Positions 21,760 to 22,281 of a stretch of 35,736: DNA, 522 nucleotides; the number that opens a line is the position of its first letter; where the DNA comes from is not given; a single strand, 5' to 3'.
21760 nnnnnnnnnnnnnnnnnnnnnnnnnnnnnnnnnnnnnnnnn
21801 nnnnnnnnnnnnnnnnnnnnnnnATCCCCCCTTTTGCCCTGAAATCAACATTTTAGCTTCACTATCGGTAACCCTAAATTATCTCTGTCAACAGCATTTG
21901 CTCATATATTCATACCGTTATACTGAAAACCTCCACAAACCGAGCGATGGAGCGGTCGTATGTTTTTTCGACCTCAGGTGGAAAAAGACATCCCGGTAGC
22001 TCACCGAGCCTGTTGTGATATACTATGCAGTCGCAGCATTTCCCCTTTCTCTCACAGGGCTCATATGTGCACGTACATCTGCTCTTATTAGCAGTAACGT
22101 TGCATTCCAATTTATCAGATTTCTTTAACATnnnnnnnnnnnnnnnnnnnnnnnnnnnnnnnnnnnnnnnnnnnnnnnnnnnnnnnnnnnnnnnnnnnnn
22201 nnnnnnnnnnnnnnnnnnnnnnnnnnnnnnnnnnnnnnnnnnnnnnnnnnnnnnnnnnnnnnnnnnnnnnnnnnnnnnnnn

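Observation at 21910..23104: Folate-domain-less MetE-like 'core' methionine synthase overlapped by a Cys-rich miniprotein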

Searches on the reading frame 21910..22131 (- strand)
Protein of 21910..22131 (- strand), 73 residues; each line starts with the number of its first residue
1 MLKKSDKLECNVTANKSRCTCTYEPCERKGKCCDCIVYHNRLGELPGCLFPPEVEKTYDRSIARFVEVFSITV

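Call 3: search_protein_families(library=pfam, proteins=[window:21910-22131:-], max_evalue=0.01)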
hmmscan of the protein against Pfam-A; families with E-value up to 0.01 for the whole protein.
window:21910-22131:- (73 aa): 1 family
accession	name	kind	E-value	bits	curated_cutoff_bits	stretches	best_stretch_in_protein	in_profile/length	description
PF20095.4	DUF6485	-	1.1e-07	32.6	24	1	15-68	3-64/70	Domain of unknown function (DUF6485)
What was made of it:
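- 21910..22131 (-): DUF6485 miniprotein gene. 73 aa from ATG 22131, or 66 aa from the family-conserved start TTG 22110. Pfam PF20095, 32.6 bits against a cutoff of 24 (call 3).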

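Call 4: search_protein_families(library=ncbifam, proteins=[window:21910-22131:-], max_evalue=0.01)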
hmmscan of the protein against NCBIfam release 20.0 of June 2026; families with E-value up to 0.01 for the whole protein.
window:21910-22131:- (73 aa): 0 families

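Call 7: find_homologous_proteins(query=window:21910-22131:-)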
Query window:21910-22131:- (73 aa): 762 proteins with E <= 0.001 among 762 candidates; the best 120 are listed.
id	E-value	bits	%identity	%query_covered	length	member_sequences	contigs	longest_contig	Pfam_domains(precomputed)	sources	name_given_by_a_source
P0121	1.7e-39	151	89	100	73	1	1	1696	PF20095.5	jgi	jgi:hypothetical protein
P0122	1.6e-37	144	87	96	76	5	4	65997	PF20095.5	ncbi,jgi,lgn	jgi:hypothetical protein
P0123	5.2e-31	124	83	86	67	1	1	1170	PF20095.5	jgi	-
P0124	6.0e-31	123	79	86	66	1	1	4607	PF20095.5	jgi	-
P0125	8.8e-31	123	79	86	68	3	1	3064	PF20095.5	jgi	-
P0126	8.9e-31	123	81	86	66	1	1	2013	PF20095.5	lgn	-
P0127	1.8e-30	122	83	86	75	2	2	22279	PF20095.5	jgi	-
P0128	1.9e-30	122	83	86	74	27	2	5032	PF20095.5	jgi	-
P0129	2.1e-30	122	79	86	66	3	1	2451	PF20095.5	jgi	-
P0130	2.4e-30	122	79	86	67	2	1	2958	PF20095.5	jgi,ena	-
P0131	2.7e-30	121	79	86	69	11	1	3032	PF20095.5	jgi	jgi:hypothetical protein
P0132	3.0e-30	121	78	86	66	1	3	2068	PF20095.5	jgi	jgi:hypothetical protein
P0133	3.1e-30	121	79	86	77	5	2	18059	PF20095.5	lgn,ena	-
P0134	3.2e-30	121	73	90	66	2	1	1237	PF20095.5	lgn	-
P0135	4.6e-30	121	76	86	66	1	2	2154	PF20095.5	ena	-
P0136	5.5e-30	120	78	86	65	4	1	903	PF20095.5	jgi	jgi:hypothetical protein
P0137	5.8e-30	120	76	86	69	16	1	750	PF20095.5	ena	-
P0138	8.3e-30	120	75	93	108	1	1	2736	PF20095.5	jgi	-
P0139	8.7e-30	120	84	86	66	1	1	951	PF20095.5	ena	-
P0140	1.0e-29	119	74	90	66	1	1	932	PF20095.5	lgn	-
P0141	1.2e-29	119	79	86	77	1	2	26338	PF20095.5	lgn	-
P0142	1.5e-29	119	78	86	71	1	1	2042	PF20095.5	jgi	-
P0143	1.9e-29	119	79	86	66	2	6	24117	PF20095.5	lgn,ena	-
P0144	3.5e-29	118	76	86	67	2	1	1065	PF20095.5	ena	-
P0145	4.1e-29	118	75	86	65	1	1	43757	PF20095.5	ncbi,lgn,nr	ncbi:MAG: DUF6485 family protein [Chloroflexota bacterium]|nr:DUF6485 family protein [Chloroflexota 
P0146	4.2e-29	118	78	86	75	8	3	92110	PF20095.5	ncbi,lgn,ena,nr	ncbi:MAG: hypothetical protein KAW13_00200 [Dehalococcoidia bacterium]|nr:hypothetical protein [Deha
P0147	4.5e-29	117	79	86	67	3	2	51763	PF20095.5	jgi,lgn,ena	-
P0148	5.9e-29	117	76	86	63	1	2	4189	PF20095.5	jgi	jgi:hypothetical protein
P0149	6.0e-29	117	75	86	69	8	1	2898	PF20095.5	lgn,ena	-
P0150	6.1e-29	117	78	86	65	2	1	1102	PF20095.5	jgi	jgi:hypothetical protein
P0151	6.2e-29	117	76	86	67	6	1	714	PF20095.5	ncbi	-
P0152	7.6e-29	117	78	86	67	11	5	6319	PF20095.5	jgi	jgi:hypothetical protein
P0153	1.0e-28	116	75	84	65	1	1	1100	PF20095.5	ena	-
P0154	1.4e-28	116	73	90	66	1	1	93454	PF20095.5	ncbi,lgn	-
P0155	1.5e-28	116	76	86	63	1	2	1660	PF20095.5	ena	-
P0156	1.6e-28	116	76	86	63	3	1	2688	PF20095.5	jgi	jgi:hypothetical protein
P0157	2.6e-28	115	71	86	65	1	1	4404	PF20095.5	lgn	-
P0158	2.7e-28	115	74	85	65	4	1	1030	PF20095.5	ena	-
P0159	3.0e-28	115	73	88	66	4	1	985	PF20095.5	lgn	-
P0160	3.0e-28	115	77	88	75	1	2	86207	PF20095.5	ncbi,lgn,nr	ncbi:MAG: DUF6485 family protein [Chloroflexi bacterium]|nr:DUF6485 family protein [Chloroflexota ba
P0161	3.8e-28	114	75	86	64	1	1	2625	PF20095.5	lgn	-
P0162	4.5e-28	114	75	86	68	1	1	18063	PF20095.5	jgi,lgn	jgi:hypothetical protein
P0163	5.0e-28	114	71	90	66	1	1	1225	PF20095.5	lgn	-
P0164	5.8e-28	114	74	85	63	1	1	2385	PF20095.5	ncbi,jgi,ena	jgi:hypothetical protein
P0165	6.2e-28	114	75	86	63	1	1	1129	PF20095.5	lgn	-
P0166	6.6e-28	114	75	86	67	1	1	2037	PF20095.5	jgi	jgi:hypothetical protein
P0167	6.8e-28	114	71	86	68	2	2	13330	PF20095.5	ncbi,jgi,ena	-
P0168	6.9e-28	114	73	90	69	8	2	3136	PF20095.5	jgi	jgi:hypothetical protein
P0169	7.2e-28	114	73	81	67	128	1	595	PF20095.5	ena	-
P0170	7.6e-28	114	71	86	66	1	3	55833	PF20095.5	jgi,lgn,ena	-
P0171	8.0e-28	113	75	86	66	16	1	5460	PF20095.5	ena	-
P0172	8.1e-28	113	75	86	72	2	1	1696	PF20095.5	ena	-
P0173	8.6e-28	113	76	86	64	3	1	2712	PF20095.5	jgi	jgi:hypothetical protein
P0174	9.2e-28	113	71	86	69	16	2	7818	PF20095.5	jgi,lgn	-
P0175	9.7e-28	113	76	86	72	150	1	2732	PF20095.5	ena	-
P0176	1.0e-27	113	70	90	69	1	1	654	PF20095.5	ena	-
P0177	1.1e-27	113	78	86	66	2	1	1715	PF20095.5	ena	-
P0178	1.1e-27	113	78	79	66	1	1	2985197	PF20095.5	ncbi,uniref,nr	ncbi:DUF6485 family protein [Moorella sp. E306M]|uniref:DUF6485 family protein n=1 Tax=Moorella sp. 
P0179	1.1e-27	113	73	85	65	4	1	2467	PF20095.5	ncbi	ncbi:MAG: DUF6485 family protein [Atribacterota bacterium]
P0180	1.1e-27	113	78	79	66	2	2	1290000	PF20095.5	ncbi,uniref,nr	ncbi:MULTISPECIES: DUF6485 family protein [Neomoorella]|uniref:Cytosolic protein n=1 Tax=Moorella mu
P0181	1.1e-27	113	68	86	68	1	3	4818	PF20095.5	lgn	-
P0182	1.4e-27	113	70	90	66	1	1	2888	PF20095.5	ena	-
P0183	1.4e-27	113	75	86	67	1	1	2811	PF20095.5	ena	-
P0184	1.4e-27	113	71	86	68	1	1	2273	PF20095.5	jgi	jgi:hypothetical protein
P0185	1.5e-27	113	75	86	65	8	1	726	PF20095.5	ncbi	-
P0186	1.6e-27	113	72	84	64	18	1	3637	PF20095.5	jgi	jgi:hypothetical protein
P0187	1.6e-27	112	75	86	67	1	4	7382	PF20095.5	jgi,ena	jgi:hypothetical protein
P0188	1.8e-27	112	73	88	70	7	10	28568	PF20095.5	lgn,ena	-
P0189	2.1e-27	112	71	86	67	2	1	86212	PF20095.5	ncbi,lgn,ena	-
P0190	2.3e-27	112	75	86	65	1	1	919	PF20095.5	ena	-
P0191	2.3e-27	112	73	86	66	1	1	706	PF20095.5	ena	-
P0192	2.5e-27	112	70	86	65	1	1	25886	PF20095.5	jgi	jgi:hypothetical protein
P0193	2.6e-27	112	77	85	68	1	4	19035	PF20095.5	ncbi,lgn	-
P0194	2.7e-27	112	69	92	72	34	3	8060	PF20095.5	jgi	-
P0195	2.7e-27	112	73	86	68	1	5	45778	PF20095.5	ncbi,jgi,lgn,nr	ncbi:MAG: hypothetical protein FJ012_03165 [Chloroflexi bacterium]|nr:hypothetical protein [Chlorofl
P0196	3.0e-27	112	73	86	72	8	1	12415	PF20095.5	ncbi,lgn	-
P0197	3.1e-27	112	76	86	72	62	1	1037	PF20095.5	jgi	-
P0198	3.2e-27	112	77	85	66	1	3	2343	PF20095.5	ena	-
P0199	3.2e-27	112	76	81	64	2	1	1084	PF20095.5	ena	-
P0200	3.4e-27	111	76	86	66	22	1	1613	PF20095.5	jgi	jgi:hypothetical protein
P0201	3.7e-27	111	74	85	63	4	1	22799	PF20095.5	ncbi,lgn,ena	-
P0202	3.8e-27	111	73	86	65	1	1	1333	PF20095.5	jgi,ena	-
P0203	3.9e-27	111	73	86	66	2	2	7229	PF20095.5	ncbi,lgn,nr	ncbi:MAG: DUF6485 family protein [Chloroflexota bacterium]|nr:DUF6485 family protein [Chloroflexota 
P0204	4.5e-27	111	75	86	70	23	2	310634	PF20095.5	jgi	jgi:hypothetical protein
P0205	4.6e-27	111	76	85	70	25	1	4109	PF20095.5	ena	-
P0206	4.7e-27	111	71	86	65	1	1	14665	PF20095.5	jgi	-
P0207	5.0e-27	111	70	90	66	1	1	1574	PF20095.5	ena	-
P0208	5.1e-27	111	73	86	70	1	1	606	PF20095.5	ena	-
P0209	5.4e-27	111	75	82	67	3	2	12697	PF20095.5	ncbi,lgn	-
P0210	5.6e-27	111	73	86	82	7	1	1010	PF20095.5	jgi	-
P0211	6.0e-27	111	73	86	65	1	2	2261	PF20095.5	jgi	jgi:hypothetical protein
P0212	7.2e-27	110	73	86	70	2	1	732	PF20095.5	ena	-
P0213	7.2e-27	110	76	85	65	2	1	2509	PF20095.5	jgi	jgi:hypothetical protein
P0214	7.4e-27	110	71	86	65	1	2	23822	PF20095.5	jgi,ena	-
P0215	7.4e-27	110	74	85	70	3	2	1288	PF20095.5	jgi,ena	-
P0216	7.9e-27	110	75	86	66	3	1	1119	PF20095.5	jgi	jgi:hypothetical protein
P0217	8.1e-27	110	77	84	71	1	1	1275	PF20095.5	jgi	-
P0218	9.1e-27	110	68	86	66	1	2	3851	PF20095.5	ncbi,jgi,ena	jgi:hypothetical protein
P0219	9.2e-27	110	75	86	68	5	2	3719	PF20095.5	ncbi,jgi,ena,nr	ncbi:MAG: cytosolic protein [Dehalococcoidales bacterium]|jgi:hypothetical protein|nr:cytosolic prot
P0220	9.4e-27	110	68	90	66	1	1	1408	PF20095.5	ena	-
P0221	9.5e-27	110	76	86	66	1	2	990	PF20095.5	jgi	jgi:hypothetical protein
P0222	9.8e-27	110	70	86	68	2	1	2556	PF20095.5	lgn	-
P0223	1.0e-26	110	73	86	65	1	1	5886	PF20095.5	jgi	-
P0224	1.0e-26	110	71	86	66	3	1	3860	PF20095.5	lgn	-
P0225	1.0e-26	110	70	86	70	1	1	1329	PF20095.5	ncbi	-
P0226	1.1e-26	110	76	86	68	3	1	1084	PF20095.5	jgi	-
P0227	1.1e-26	110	71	86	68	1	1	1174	PF20095.5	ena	-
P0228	1.2e-26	110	71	86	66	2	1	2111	PF20095.5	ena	-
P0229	1.2e-26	110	71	86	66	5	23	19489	PF20095.5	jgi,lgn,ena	jgi:hypothetical protein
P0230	1.3e-26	110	75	82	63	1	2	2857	PF20095.5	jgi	jgi:hypothetical protein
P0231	1.3e-26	110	74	84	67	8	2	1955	PF20095.5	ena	-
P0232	1.3e-26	110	74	84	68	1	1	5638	PF20095.5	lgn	-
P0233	1.3e-26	110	70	86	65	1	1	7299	PF20095.5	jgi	-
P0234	1.3e-26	110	68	90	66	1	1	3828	PF20095.5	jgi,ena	-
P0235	1.4e-26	110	70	86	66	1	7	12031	PF20095.5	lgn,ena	-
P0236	1.5e-26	109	71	86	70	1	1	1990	PF20095.5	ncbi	-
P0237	1.5e-26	109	70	86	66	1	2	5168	PF20095.5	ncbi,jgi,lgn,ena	-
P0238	1.5e-26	109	73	85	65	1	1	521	PF20095.5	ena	-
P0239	1.6e-26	109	73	86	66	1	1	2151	PF20095.5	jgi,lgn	jgi:hypothetical protein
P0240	1.7e-26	109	69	85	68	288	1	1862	PF20095.5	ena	-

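Call 19: find_related_loci(query=A1, collection=genome_contigs, flank=8000)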
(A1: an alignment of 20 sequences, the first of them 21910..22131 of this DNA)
Query A1 (73 aa) in genome_contigs; peptide patterns used: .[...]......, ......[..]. (x = any residue, [..] = any of these).
599 stretches matched a pattern (row limit reached: there are more); 583 encode a relative of the query (tblastn E <= 1e-3); the best 80 are kept; 80 distinct loci.
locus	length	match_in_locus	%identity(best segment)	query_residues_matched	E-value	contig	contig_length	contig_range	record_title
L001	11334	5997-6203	77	2-70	3e-35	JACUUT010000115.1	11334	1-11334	MAG: Dehalococcoidia bacterium isolate Kmv38 NODE_2813_length_11358_cov_6.184553, whole genome shotgun sequence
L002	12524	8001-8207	74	2-70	1e-34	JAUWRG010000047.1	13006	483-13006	MAG: Dehalococcoidia bacterium isolate CSMAG_2522 CSMAG_2522_k141_971713_length_13006_cov_11.9812, whole genome shotgun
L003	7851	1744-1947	79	3-70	2e-33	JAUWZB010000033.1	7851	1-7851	MAG: Dehalococcoidales bacterium isolate CSMAG_2725 CSMAG_2725_k141_731293_length_7851_cov_39.2973, whole genome shotgun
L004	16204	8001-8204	72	3-70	9e-32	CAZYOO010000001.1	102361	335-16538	MAG TPA_asm: uncultured Dehalococcoidales bacterium isolate binchicken_co334_198 genome assembly, contig: NODE_245_lengt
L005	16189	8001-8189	75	8-70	2e-31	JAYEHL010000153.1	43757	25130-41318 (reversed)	MAG: Chloroflexota bacterium isolate MAG219 MAG219_153, whole genome shotgun sequence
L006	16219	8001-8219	66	1-73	2e-31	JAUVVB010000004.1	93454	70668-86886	MAG: Chloroflexota bacterium isolate CSMAG_1153 CSMAG_1153_k127_28502_length_93454_cov_36.1928, whole genome shotgun seq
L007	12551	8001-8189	75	8-70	3e-31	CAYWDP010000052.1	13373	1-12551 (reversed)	MAG TPA_asm: uncultured Dehalococcoidia bacterium isolate SRP239594_co1_65 genome assembly, contig: NODE_2243_length_133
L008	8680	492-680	75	8-70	8e-31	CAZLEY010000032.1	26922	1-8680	MAG TPA_asm: uncultured Dehalococcoidaceae bacterium isolate binchicken_co228_510 genome assembly, contig: NODE_2313_len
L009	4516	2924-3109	77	8-69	2e-30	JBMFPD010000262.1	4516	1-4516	MAG: Anaerolineae bacterium isolate KM4338-54 NODE_262_length_4516_cov_3.807614, whole genome shotgun sequence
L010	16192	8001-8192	73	4-66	2e-30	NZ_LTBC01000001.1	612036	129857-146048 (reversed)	Moorella mulderi DSM 14980 MOMU_contig000001, whole genome shotgun sequence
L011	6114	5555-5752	70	5-70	8e-31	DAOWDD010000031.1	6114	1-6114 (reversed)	MAG TPA_asm: Dehalococcoidia bacterium isolate CSMAG_1904 CSMAG_1904_k141_2369651_length_6114_cov_12.7037, whole genome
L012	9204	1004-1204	70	4-70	1e-30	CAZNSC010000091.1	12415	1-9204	MAG TPA_asm: uncultured Dehalococcoidales bacterium isolate binchicken_co294_13 genome assembly, contig: NODE_4897_lengt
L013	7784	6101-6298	65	2-67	2e-30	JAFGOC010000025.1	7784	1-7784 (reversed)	MAG: Dehalococcoidales bacterium isolate Zod_Metabat.597 k87_1698290, whole genome shotgun sequence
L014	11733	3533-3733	67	4-70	1e-30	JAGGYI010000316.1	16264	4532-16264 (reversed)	MAG: Anaerolineae bacterium isolate AUK174 PB_MBMC_128_c_000000000198, whole genome shotgun sequence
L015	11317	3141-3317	78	8-66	2e-30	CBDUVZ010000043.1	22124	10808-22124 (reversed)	MAG TPA_asm: uncultured bacterium isolate SRR22302353_binner123_Refined_16 genome assembly, contig: ERZ25073599.820, who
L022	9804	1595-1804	63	1-70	9e-30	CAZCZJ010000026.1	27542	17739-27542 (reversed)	MAG TPA_asm: uncultured Dehalococcoidaceae bacterium isolate binchicken_co89_602 genome assembly, contig: NODE_2677_leng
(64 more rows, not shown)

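Call 30: search_solved_structures(query=A1, max_evalue=10, show_alignments=2)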
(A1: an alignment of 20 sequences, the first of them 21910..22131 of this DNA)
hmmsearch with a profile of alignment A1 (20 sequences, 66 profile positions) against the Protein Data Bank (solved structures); distinct sequences matched with E-value up to 10: 2.
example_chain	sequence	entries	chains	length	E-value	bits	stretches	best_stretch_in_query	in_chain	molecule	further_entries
6z79_A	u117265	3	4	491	3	11.1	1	2-29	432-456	Variant surface glycoprotein Sur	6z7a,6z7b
6z7c_A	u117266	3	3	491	3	11.1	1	2-29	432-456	Variant surface glycoprotein Sur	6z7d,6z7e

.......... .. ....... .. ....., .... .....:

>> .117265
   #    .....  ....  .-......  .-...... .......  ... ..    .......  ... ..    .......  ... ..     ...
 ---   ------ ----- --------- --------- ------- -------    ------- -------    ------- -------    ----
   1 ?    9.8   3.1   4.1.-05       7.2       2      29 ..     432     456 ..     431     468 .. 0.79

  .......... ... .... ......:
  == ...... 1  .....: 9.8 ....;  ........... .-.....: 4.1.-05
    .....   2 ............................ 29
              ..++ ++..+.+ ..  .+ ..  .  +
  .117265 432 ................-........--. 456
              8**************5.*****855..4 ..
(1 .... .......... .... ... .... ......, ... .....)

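Call 36: predict_structure(alignment_id=A3)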
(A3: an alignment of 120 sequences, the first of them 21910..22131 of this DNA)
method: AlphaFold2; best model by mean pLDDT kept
length: 73 residues; sequences in the alignment: 120
mean_pLDDT: 86.6   pTM: 0.69
mean pLDDT of the five models: 86.6, 84.2, 83.8, 73.3, 50.5
residues with pLDDT >= 90: 41; 70-90: 23; 50-70: 8; < 50: 1
segments of 3 or more residues with pLDDT < 50: none
pLDDT, mean of each block of 10 residues (from residue 1): 70 90 82 94 94 89 94 62
secondary structure, 60 per line:
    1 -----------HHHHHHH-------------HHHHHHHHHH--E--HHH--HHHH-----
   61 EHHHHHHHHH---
elements in order: H12-18 H32-41 H52-55 H62-70

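Call 39: search_protein_representatives(alignment_id=A3)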
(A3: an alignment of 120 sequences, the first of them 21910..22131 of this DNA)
Query: 120 sequences, 66 profile positions. Proteins with E-value up to 0.001 (for the whole library): 469; up to 1e-10: 180; up to 1e-30: 2. The best 150 are listed.
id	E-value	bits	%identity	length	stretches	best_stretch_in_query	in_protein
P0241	1.6e-36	140.0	-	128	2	2-63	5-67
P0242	6.4e-33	128.5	-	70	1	1-65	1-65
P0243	6.8e-30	118.8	-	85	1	1-65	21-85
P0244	2.2e-28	113.9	-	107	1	1-62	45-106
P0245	4.7e-28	112.9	-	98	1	1-60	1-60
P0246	1.2e-27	111.5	-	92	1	2-64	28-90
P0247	6.7e-26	106.0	-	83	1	3-64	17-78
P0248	1.2e-25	105.2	-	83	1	2-61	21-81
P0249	6.0e-25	102.9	-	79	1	1-63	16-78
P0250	6.5e-25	102.8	-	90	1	2-64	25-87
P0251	7.5e-25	102.6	-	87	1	1-63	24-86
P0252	8.9e-25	102.4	-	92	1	1-63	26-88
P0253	1.2e-24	102.0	-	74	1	4-63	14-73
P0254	1.3e-24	101.8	-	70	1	11-63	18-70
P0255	3.2e-24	100.6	-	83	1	1-60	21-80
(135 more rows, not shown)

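Call 40: fold_search(model_id=the predicted structure, library=pdb)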
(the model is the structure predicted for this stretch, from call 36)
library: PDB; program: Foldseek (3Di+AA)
matches with E <= 10: 3; with E <= 0.001: 0
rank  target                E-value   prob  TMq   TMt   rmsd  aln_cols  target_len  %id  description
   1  7uv1_MODEL_1_A        6.5e+00  0.02  0.15  0.18   7.4        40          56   18  Vicilin Ana o 1.0101 leader sequence residues 20-75 (released 2023-04-05)
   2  3ov2_A                6.5e+00  0.01  0.17  0.04  12.8        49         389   12  Curcumin synthase 1 from Curcuma longa (released 2010-12-08)
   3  3ov3_A                9.9e+00  0.01  0.17  0.05   9.5        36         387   11  G211F mutant of curcumin synthase 1 from Curcuma longa (released 2010-12-08)
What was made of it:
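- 21910..22131 (-): AF2 pLDDT 86.6 with no PDB fold match (calls 36, 40).
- Tried and rejected: Foldseek of the DUF6485 model against the PDB gave no match at E of 0.001 or below (call 40).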

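Call 58: search_protein_families(library=pfam, alignment_id=A5, max_evalue=0.00001)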
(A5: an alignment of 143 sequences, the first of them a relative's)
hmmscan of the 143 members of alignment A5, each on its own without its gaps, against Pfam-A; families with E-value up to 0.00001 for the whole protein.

A. member 1, L008:3-455:+ (150 aa): 3 families
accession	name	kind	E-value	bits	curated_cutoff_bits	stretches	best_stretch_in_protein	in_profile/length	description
PF03600.22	CitMHS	-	1.3e-23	84.1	31.9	2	1-87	242-328/336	Citrate transporter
PF00939.25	Na_sulph_symp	-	3.7e-15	56.3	27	1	6-149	321-467/472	Sodium:sulfate symporter transmembrane region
PF06808.19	DctM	-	1.3e-07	31.3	23.8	1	8-112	274-377/413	Tripartite ATP-independent periplasmic transporter, DctM component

B. families by the number of members that match (of 143 scanned): 128 families (the first 25 are shown)
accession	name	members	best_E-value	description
PF01070.24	FMN_dh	9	2e-30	FMN-dependent dehydrogenase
PF20990.2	DUF2207_C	6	1.4e-51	Predicted membrane protein (DUF2207) C-terminal domain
PF09972.14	DUF2207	6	5e-24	Predicted membrane protein (DUF2207) N-terminal domain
PF02347.22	GDC-P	5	1.1e-130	Glycine cleavage system P-protein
PF04165.18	DUF401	4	6.3e-46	Protein of unknown function (DUF401)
PF01613.24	Flavin_Reduct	4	1.8e-38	Flavin reductase like domain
PF00849.27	PseudoU_synth_2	4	2.3e-24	RNA pseudouridylate synthase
PF01479.30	S4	4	8.5e-14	S4 domain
PF00266.25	Aminotran_5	4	4.1e-07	Aminotransferase class-V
PF10502.14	Peptidase_S26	3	4.6e-55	Signal peptidase, peptidase S26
PF21478.3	GcvP2_C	3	5.2e-28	Glycine dehydrogenase, C-terminal domain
PF01022.26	HTH_5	3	2.5e-17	Bacterial regulatory protein, arsR family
PF07883.17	Cupin_2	3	5.7e-17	Cupin domain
PF12840.13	HTH_20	3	9.9e-08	Helix-turn-helix domain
PF03600.22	CitMHS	2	4e-77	Citrate transporter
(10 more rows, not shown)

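Call 66: find_encoding_contigs(protein=P0122, flank=4000, max_places=2)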
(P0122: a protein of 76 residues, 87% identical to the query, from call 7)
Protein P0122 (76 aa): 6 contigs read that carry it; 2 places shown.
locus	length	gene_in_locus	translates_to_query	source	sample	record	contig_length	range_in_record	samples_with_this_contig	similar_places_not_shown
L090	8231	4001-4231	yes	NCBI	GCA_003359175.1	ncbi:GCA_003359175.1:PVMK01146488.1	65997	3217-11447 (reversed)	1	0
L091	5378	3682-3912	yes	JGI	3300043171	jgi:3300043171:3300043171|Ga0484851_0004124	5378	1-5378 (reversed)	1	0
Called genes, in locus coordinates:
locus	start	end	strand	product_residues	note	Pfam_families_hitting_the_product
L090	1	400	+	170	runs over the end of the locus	PF00156:Pribosyltran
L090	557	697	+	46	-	-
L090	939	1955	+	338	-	PF01008:IF-2B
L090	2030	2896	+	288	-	PF01048:PNP_UDP_1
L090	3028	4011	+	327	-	-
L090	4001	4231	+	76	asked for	PF20095:DUF6485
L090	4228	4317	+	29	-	-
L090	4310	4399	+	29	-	-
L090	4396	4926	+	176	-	PF03266:NTPase_1, PF13245:AAA_19 (faint)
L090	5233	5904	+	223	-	PF00294:PfkB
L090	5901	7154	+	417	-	PF05221:AdoHcyase, PF02826:2-Hacid_dh_C, PF00670:AdoHcyase_NAD, PF07991:KARI_N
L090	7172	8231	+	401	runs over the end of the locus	PF00438:S-AdoMet_synt_N, PF02772:S-AdoMet_synt_M, PF02773:S-AdoMet_synt_C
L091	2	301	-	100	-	?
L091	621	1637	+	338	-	PF01008:IF-2B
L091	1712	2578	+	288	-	PF01048:PNP_UDP_1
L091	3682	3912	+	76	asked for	PF20095:DUF6485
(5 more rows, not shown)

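Call 73: search_protein_families(library=pfam, proteins=[window:21910-22110:-], max_evalue=10)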
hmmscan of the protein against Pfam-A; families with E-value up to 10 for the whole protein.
window:21910-22110:- (66 aa): 2 families
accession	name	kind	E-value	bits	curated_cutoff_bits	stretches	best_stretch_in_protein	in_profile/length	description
PF20095.4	DUF6485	-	8.7e-08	33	24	1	8-61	3-64/70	Domain of unknown function (DUF6485)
PF18320.6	Csc2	-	0.63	9.6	25.5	1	7-32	81-106/298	Csc2 Crispr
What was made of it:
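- On DUF6485 (PF20095): 32.6-33 bits against a cutoff of 24 (calls 3, 73).
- On Ferredoxin / metallothionein-type metal-cluster protein: No sequence or fold match to any solved metalloprotein was found (calls 30, 40, 73).
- Closest known: MesD/MesX. Different: DUF6485 is not homologous to DUF1852, since Pfam hits only PF20095 (calls 3, 73).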
